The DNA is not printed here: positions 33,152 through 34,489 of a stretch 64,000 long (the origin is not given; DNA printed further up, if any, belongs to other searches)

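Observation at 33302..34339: M29 aminopeptidase-fold protein with NicX-like His/His-x-Asp spacing (putative 2,5-dihydroxypyridine dioxygenase)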

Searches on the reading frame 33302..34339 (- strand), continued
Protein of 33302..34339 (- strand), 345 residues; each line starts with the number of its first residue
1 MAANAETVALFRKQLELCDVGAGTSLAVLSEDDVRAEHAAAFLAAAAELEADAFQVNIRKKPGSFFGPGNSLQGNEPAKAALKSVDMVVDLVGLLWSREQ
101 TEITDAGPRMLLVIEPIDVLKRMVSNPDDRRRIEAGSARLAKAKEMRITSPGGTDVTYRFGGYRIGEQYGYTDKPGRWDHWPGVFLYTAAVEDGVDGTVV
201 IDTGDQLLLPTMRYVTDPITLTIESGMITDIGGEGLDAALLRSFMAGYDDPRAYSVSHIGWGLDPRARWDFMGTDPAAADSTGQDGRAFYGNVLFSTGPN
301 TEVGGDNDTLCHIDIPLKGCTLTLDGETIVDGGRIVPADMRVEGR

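Call 26: find_encoding_contigs(protein=window:33302-34339:-, flank=10000, max_places=3)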
Protein window:33302-34339:- (345 aa): 6 contigs read that carry it; 3 places shown.
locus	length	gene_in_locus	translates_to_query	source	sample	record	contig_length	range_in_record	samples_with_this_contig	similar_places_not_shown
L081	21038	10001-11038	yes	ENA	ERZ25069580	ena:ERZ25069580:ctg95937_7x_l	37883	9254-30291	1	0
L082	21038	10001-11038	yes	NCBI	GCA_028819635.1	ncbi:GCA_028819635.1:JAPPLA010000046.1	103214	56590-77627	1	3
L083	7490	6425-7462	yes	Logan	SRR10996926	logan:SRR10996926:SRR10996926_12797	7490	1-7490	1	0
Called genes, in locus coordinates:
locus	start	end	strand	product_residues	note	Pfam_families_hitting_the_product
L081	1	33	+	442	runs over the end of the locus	PF00355:Rieske, PF19301:LigXa_C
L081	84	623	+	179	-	PF14803:Zn_ribbon_Nudix, PF00293:NUDIX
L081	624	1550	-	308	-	PF02881:SRP54_N, PF13191:AAA_16 (weak), PF13604:AAA_30 (weak), PF00448:SRP54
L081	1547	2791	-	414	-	PF00919:UPF0004, PF04055:Radical_SAM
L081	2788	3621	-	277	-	PF01678:DAP_epimerase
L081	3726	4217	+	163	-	PF04828:GFA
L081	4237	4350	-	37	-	-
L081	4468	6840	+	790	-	PF01315:Ald_Xan_dh_C, PF02738:MoCoBD_1, PF20256:MoCoBD_2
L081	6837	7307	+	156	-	PF00111:Fer2 (weak), PF01799:Fer2_2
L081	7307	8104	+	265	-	PF00941:FAD_binding_5, PF03450:CO_deh_flav_C (faint)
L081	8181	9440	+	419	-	PF00355:Rieske, PF00848:Ring_hydroxyl_A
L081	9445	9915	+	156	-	PF13577:SnoaL_4, PF00866:Ring_hydroxyl_B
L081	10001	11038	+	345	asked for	PF26233:NicX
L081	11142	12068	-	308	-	PF12146:Hydrolase_4, PF12697:Abhydrolase_6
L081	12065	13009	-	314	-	PF12697:Abhydrolase_6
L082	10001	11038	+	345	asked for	PF26233:NicX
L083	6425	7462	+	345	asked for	PF26233:NicX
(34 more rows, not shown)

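Call 27: find_encoding_contigs(protein=P0039, flank=10000, max_places=2)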
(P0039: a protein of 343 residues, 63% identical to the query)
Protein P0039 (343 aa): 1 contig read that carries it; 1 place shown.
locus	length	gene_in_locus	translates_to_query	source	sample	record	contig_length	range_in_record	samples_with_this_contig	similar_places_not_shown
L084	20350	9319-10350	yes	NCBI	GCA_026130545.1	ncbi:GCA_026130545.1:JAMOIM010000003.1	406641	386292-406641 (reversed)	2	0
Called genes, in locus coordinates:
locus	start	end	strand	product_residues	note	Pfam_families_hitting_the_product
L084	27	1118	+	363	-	PF28432:DUF8393 (weak), PF02683:DsbD_TM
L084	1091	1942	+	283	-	PF02683:DsbD_TM (weak), PF13899:Thioredoxin_7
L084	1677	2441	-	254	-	PF00561:Abhydrolase_1, PF12697:Abhydrolase_6 (weak)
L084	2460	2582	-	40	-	-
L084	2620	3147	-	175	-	PF00561:Abhydrolase_1, PF12697:Abhydrolase_6 (faint)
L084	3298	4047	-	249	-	PF00106:adh_short, PF08659:KR, PF23441:SDR, PF13561:adh_short_C2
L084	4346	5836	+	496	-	PF11794:HpaB_N, PF03241:HpaB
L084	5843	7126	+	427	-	PF07690:MFS_1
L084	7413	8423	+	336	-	PF00532:Peripla_BP_1 (weak), PF13407:Peripla_BP_4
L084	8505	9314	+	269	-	PF00857:Isochorismatase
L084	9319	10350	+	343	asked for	PF26233:NicX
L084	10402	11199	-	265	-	PF12146:Hydrolase_4, PF00561:Abhydrolase_1, PF12697:Abhydrolase_6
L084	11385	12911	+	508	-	PF00005:ABC_tran, PF13304:AAA_21 (faint), PF00005:ABC_tran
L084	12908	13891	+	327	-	PF02653:BPD_transp_2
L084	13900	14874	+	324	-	PF02653:BPD_transp_2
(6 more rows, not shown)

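Call 32: search_dna_similar(query=window:33302-34339:-, collection=plasmids, mode=protein, max_rows=40, max_evalue=1e-20)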
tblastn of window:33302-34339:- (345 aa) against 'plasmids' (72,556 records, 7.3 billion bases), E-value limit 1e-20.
Records with a match: 207; places in all: 220; records where one place covers at least 80% of the query: 116.
Best place of each record, by identity: <60% 207.
By first word of the organism name: Rhizobium 61; Pseudosulfitobacter 39; Azospirillum 10; Roseomonas 9; Pantoea 9; Burkholderia 9; Caballeronia 7; Paraburkholderia 7; Paracoccus 6; Variovorax 5; and 26 more.
By predicted mobility (MOB-suite, as given by PLSDB): non-mobilizable 147; conjugative 51; mobilizable 9.
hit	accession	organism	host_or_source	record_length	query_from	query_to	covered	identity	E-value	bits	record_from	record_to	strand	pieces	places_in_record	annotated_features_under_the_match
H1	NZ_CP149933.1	Thioclava sp. GXIMD2076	pure culture,conch meat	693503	1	341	99%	49.1%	2e-87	294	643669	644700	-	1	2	leucyl aminopeptidase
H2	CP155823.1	Thioclava sp. 'Guangxiensis'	Bruguiera gymnorhiza,pure ...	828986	1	341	99%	49.1%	4e-87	293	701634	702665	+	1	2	leucyl aminopeptidase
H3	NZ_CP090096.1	Neorhizobium galegae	Galega,Cell culture,Plant nodule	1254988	1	342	99%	48.4%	3e-84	285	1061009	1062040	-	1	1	record has no annotation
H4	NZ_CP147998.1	Neorhizobium sp. EC2-8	-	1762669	1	342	99%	47.8%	3e-85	288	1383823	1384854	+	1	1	record has no annotation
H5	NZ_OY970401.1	Peribacillus frigoritolerans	-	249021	6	341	97%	48.7%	1e-85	289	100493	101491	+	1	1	leucyl aminopeptidase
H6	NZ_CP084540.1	Peribacillus frigoritolerans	snow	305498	6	341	97%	48.7%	1e-85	289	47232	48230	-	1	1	leucyl aminopeptidase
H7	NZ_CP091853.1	Terrarubrum flagellatum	cell culture,forest soil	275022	1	342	99%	47.0%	1e-83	283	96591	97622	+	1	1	leucyl aminopeptidase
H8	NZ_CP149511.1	Pararhizobium sp. A13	Aeschynomene indica,cell ...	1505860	13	341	95%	48.2%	3e-83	282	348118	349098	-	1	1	none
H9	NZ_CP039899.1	Agrobacterium tumefaciens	-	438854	13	341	95%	47.4%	1e-76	263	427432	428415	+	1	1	leucyl aminopeptidase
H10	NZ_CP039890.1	Agrobacterium tumefaciens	-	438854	13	341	95%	47.4%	1e-76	263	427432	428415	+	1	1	leucyl aminopeptidase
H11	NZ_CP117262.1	Rhizobium tumorigenes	Rubus sp.,pure bacterial culture,Aerial ...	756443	13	341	95%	47.4%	6e-76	261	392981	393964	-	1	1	leucyl aminopeptidase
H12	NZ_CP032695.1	Rhizobium jaguaris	Calliandra grandiflora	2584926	13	341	95%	47.7%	6e-66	276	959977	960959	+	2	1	none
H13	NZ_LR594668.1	Variovorax sp. SRS16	linuron-contaminated soil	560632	4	341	98%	46.2%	1e-85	289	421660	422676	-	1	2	leucyl aminopeptidase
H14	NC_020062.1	Rhizobium tropici CIAT 899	Phaseolus vulgaris root nodule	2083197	13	343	96%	46.9%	2e-76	263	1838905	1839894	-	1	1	record has no annotation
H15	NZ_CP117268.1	Rhizobium rhododendri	Rhododendron sp.,pure bacterial ...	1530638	13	341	95%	47.1%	3e-76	261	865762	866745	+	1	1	record has no annotation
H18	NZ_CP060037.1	Sphingobium fuliginis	-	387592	13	340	95%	47.0%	2e-74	256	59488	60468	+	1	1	ndpE: 2,5-dihydroxypyridine 5,6-dioxygenase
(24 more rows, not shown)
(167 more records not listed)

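Call 33: get_annotated_region(hit=H18, flank=12000)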
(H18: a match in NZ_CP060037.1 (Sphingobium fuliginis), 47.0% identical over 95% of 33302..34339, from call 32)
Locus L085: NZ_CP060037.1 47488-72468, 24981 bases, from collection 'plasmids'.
description: Sphingobium fuliginis strain KK22 plasmid p1, complete sequence
organism: Sphingobium fuliginis (NCBI taxid 336203)
taxonomy: Bacteria; Pseudomonadota; Alphaproteobacteria; Sphingomonadales; Sphingomonadaceae; Sphingobium; Sphingobium fuliginis
host: -; source: -; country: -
typing (MOB-suite, as given by PLSDB): conjugative; replicon rep_cluster_647; relaxase MOBP; mating-pair formation MPF_T
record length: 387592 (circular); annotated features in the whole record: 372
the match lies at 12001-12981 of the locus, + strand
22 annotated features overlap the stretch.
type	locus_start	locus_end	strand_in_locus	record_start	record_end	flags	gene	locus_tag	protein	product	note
CDS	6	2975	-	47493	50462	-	-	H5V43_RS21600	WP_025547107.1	Tn3 family transposase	-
CDS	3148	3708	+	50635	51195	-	-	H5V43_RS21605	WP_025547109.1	recombinase family protein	GO:0006310 - DNA recombination [Evidence IEA]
CDS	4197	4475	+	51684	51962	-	-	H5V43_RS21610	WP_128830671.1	hypothetical protein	-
CDS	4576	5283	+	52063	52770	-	-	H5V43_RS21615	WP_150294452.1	TetR/AcrR family transcriptional regulator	GO:0006355 - regulation of DNA-templated transcription [Evidence IEA]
CDS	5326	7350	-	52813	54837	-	ndpC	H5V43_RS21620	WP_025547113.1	6-hydroxypseudooxynicotine oxidase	-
CDS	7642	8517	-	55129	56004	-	-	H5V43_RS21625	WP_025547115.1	phytanoyl-CoA dioxygenase family protein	-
CDS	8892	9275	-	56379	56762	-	-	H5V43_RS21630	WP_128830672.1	nuclear transport factor 2 family protein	-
CDS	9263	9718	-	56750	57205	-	-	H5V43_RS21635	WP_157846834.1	helix-turn-helix transcriptional regulator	GO:0006355 - regulation of DNA-templated transcription [Evidence IEA]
CDS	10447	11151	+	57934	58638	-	ndpH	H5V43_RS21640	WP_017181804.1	maleate isomerase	-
CDS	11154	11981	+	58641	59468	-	ndpF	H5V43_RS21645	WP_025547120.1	N-formylmaleamate deformylase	-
CDS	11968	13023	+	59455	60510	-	ndpE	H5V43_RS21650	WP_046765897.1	2,5-dihydroxypyridine 5,6-dioxygenase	-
CDS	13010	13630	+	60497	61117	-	ndpG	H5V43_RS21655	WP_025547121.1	maleamate amidohydrolase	-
CDS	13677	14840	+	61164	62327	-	ndpD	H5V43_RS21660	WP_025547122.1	6-hydroxy-3-succinoylpyridine 3-monooxygenase NdpD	-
CDS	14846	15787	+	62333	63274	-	-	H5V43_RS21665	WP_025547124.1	alpha/beta fold hydrolase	-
CDS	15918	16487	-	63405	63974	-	-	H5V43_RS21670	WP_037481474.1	plasmid pRiA4b ORF-3 family protein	-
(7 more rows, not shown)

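Call 34: get_annotated_region(hit=H1, flank=12000)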
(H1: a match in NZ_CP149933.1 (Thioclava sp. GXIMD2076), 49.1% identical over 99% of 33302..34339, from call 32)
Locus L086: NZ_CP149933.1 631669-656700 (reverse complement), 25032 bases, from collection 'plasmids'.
description: Thioclava sp. GXIMD2076 plasmid p2, complete sequence
organism: Thioclava sp. GXIMD2076 (NCBI taxid 3131931)
taxonomy: Bacteria; Pseudomonadota; Alphaproteobacteria; Rhodobacterales; Paracoccaceae; Thioclava; Thioclava sp. GXIMD2076
host: -; source: pure culture,conch meat; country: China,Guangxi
typing (MOB-suite, as given by PLSDB): non-mobilizable
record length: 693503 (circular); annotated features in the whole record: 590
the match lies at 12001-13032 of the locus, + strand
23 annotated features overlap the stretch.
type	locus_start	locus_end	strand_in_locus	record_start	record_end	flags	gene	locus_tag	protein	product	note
CDS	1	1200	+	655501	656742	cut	-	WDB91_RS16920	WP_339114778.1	AGE family epimerase/isomerase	-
CDS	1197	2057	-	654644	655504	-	-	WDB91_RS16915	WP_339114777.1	ferritin-like domain-containing protein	-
CDS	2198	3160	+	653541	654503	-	-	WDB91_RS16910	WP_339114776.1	2-hydroxyacid dehydrogenase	-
CDS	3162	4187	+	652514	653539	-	-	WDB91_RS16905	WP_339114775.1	DUF475 domain-containing protein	-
CDS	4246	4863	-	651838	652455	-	-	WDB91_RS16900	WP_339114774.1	trimeric intracellular cation channel family protein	-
CDS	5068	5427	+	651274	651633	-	-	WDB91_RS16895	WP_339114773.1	cupin domain-containing protein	-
CDS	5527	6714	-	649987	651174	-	-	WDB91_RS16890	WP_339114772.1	NAD(P)/FAD-dependent oxidoreductase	-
CDS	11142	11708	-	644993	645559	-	-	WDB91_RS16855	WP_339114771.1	flavin reductase family protein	-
CDS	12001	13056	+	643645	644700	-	-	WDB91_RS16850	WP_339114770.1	leucyl aminopeptidase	-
CDS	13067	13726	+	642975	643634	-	-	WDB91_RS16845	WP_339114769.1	isochorismatase family protein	-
CDS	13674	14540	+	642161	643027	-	-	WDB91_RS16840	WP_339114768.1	hypothetical protein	-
CDS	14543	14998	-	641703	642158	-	-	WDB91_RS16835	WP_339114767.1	hypothetical protein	-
CDS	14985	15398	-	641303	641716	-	-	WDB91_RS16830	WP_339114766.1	nuclear transport factor 2 family protein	-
CDS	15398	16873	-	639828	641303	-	-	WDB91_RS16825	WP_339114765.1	4-hydroxyphenylacetate 3-hydroxylase N-terminal domain-containing protein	-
CDS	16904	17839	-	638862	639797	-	-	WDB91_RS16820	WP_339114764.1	ABC transporter permease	-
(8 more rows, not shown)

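Call 49: search_protein_families(library=pfam, proteins=[L007:3833-4945:+, L007:4938-5441:+, L007:5438-6556:+, L007:7700-8566:+, L007:8570-9763:+, L007:11453-11953:-, L007:11955-12992:-, L007:12959-13723:-, L007:14207-15445:-, L007:15609-16772:+], max_evalue=0.00001)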
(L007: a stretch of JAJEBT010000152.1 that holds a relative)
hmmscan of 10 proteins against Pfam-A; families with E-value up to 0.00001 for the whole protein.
L007:3833-4945:+ (370 aa): 2 families
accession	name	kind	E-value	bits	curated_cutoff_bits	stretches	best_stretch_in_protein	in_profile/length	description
PF01041.23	DegT_DnrJ_EryC1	-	4.4e-98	329.3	19.8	1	8-363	2-359/360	DegT/DnrJ/EryC1/StrS aminotransferase family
PF00155.27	Aminotran_1_2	-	1.4e-07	31.5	19.7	1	32-128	44-151/361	Aminotransferase class I and II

L007:4938-5441:+ (167 aa): 3 families
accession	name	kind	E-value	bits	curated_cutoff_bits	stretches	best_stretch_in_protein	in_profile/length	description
PF00132.30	Hexapep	-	1.3e-14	53.6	27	1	113-147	1-35/36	Bacterial transferase hexapeptide (six repeats)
PF14602.12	Hexapep_2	-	8.5e-13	48.2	27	1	114-147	2-33/34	Hexapeptide repeat of succinyl-transferase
PF25084.1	LbH_EIF2B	-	4.6e-06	27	54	0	49-143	12-102/105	EIF2B subunit epsilon LbH domain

L007:5438-6556:+ (372 aa): 5 families
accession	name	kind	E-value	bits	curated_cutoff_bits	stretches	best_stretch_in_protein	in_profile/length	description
PF13439.12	Glyco_transf_4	-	1.8e-29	103.4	28.5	1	16-165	2-169/170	Glycosyltransferase Family 4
PF00534.26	Glycos_transf_1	-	1.7e-24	86.7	26.4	1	180-329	5-152/172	Glycosyl transferases group 1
PF13692.12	Glyco_trans_1_4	-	8.2e-23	81.7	27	1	190-330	2-137/142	Glycosyl transferases group 1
PF13579.12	Glyco_trans_4_4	-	6.3e-16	59.5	29.7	1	16-161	1-158/158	Glycosyl transferase 4-like domain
PF13477.12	Glyco_trans_4_2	-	8.1e-10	39.4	23.4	1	22-118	13-110/139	Glycosyl transferase 4-like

L007:7700-8566:+ (288 aa): 1 family
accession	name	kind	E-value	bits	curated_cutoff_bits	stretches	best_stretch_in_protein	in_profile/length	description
PF03301.18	Trp_dioxygenase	-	1.4e-71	242.1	34.9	2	18-153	2-148/346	Tryptophan 2,3-dioxygenase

L007:8570-9763:+ (397 aa): 2 families
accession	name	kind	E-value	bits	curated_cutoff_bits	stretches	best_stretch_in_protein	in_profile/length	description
PF22580.2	KYNU_C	-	2.2e-34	117.8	27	1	289-376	1-90/90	Kynureninase C-terminal domain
PF00266.25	Aminotran_5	-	9.6e-19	68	21.5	1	129-334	120-320/371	Aminotransferase class-V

L007:11453-11953:- (166 aa): 4 families
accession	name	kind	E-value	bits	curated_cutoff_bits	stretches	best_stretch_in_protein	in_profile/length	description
PF13419.12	HAD_2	-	6.5e-24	85.4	23.8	1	22-131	66-176/178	Haloacid dehalogenase-like hydrolase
PF00702.32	Hydrolase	-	3.5e-15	57.4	26.4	1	24-127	86-191/191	haloacid dehalogenase-like hydrolase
PF13242.12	Hydrolase_like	-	1.2e-06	28.8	22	1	88-157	2-74/75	HAD-hyrolase-like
PF12710.13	HAD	-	7.8e-06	26.9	27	0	30-122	71-187/189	haloacid dehalogenase-like hydrolase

L007:11955-12992:- (345 aa): 1 family
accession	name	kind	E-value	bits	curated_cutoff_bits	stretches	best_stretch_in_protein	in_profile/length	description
PF02481.21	DNA_processg_A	-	3.5e-61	206.5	29.6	1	99-304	5-207/212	DNA recombination-mediator protein A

L007:12959-13723:- (254 aa): 0 families

L007:14207-15445:- (412 aa): 2 families
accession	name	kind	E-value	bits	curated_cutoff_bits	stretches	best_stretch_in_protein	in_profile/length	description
PF00355.32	Rieske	-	1.6e-15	57.2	20.3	1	50-130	2-83/88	Rieske [2Fe-2S] domain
PF19301.5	LigXa_C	-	8.1e-06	25.6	27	0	345-388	216-259/304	LigXa C-terminal domain like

L007:15609-16772:+ (387 aa): 2 families
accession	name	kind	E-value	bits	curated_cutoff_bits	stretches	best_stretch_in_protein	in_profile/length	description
PF13635.12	DUF4143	-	6.8e-49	166.1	28.1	1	178-334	1-159/160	Domain of unknown function (DUF4143)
PF13173.12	AAA_14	-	4.4e-26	91.8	27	1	18-138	3-127/129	AAA domain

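Call 50: search_protein_families(library=pfam, proteins=[L010:582-1607:-, L010:1833-2405:+, L010:2412-3203:+, L010:3262-5727:-, L010:5782-6471:-, L010:8733-9980:+, L010:11041-12030:-, L010:12034-12816:-, L010:13424-14353:+, L010:15622-16746:+], max_evalue=0.00001)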
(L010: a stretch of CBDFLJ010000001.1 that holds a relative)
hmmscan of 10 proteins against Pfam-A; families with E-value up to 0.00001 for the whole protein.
L010:582-1607:- (341 aa): 0 families

L010:1833-2405:+ (190 aa): 0 families

L010:2412-3203:+ (263 aa): 3 families
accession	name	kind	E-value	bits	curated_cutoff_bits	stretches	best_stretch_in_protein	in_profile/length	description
PF13561.12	adh_short_C2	-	1e-38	133.7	27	1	16-258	5-236/236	Enoyl-(Acyl carrier protein) reductase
PF00106.31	adh_short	-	4.4e-33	114.8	26.6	1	9-194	2-187/195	short chain dehydrogenase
PF08659.16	KR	-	9.2e-06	26.1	22.6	0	10-119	3-116/180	KR domain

L010:3262-5727:- (821 aa): 3 families
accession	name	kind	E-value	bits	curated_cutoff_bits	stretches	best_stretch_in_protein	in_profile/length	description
PF20256.3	MoCoBD_2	-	7.6e-82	275.4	27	1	482-753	5-283/283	Molybdopterin cofactor-binding domain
PF02738.23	MoCoBD_1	-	2.7e-69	233.4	27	1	206-451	3-244/244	Molybdopterin cofactor-binding domain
PF01315.27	Ald_Xan_dh_C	-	1.8e-28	99.5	31.3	1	68-187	2-109/110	Aldehyde oxidase and xanthine dehydrogenase, a/b hammerhead domain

L010:5782-6471:- (229 aa): 0 families

L010:8733-9980:+ (415 aa): 3 families
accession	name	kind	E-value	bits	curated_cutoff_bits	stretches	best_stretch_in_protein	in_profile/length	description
PF00848.25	Ring_hydroxyl_A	-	3.8e-27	96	24.9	1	212-409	2-207/208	Ring hydroxylating alpha subunit (catalytic domain)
PF00355.32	Rieske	-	2.5e-18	66.2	20.3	1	77-161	2-85/88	Rieske [2Fe-2S] domain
PF19112.6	VanA_C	-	5.1e-06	27.2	23.5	1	224-380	1-162/193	Vanillate O-demethylase oxygenase C-terminal domain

L010:11041-12030:- (329 aa): 1 family
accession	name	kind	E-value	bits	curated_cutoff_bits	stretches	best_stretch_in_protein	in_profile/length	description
PF02423.21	OCD_Mu_crystall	-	2.8e-49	168.2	24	1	9-306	7-307/314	Ornithine cyclodeaminase/mu-crystallin family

L010:12034-12816:- (260 aa): 2 families
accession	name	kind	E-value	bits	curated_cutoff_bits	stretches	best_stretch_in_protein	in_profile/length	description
PF00293.34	NUDIX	-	3.4e-10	40.5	21.1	1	122-177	10-67/134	NUDIX domain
PF14803.11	Zn_ribbon_Nudix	-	2.2e-08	34.3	25.6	1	88-110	11-33/34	Nudix N-terminal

L010:13424-14353:+ (309 aa): 1 family
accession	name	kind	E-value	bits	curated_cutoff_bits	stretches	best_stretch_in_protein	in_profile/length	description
PF01557.24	FAA_hydrolase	-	3e-52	177.8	23.9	1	84-273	14-213/214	Fumarylacetoacetate (FAA) hydrolase C-terminal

L010:15622-16746:+ (374 aa): 4 families
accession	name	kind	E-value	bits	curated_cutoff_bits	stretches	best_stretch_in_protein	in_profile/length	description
PF00589.27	Phage_integrase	-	1.4e-17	64.4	27.1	1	198-357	2-170/172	Phage integrase family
PF13356.12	Arm-DNA-bind_3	-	9.3e-09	35.7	27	1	8-85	3-75/83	Arm DNA-binding domain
PF14659.12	Phage_int_SAM_3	-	2.5e-07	31.3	22.6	1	95-150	2-57/58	Phage integrase, N-terminal SAM-like domain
PF22022.2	Phage_int_M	-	5.3e-06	27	27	0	95-180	1-88/96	Phage integrase central domain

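Call 58: predict_structure(alignment_id=A1)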
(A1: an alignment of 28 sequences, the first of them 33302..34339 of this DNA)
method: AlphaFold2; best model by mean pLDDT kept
length: 345 residues; sequences in the alignment: 28
mean_pLDDT: 92.9   pTM: 0.89
mean pLDDT of the five models: 92.9, 85.0, 84.2, 84.1, 82.9
residues with pLDDT >= 90: 282; 70-90: 54; 50-70: 9; < 50: 0
segments of 3 or more residues with pLDDT < 50: none
pLDDT, mean of each block of 10 residues (from residue 1): 86 96 97 93 98 95 66 92 98 88 94 94 92 97 98 97 93 91 92 95 90 93 98 95 93 94 95 92 93 93 86 94 98 97 85
secondary structure, 60 per line:
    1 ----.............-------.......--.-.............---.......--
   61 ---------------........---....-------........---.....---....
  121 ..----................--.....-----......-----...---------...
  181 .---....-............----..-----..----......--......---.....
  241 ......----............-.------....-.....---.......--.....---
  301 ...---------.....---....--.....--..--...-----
elements in order: H5-17 E25-31 H36-48 E52-58 H76-83 E87-90 H98-105 E109-113 H117-122 H127-142 E145-149 E155-160 E166-168 E178-181 E185-188 E190-201 E219-224 E227-232 H236-246 H251-254 E255-262 H271-274 H276-280 H284-288 E293-297 E313-317 E321-324 E327-331
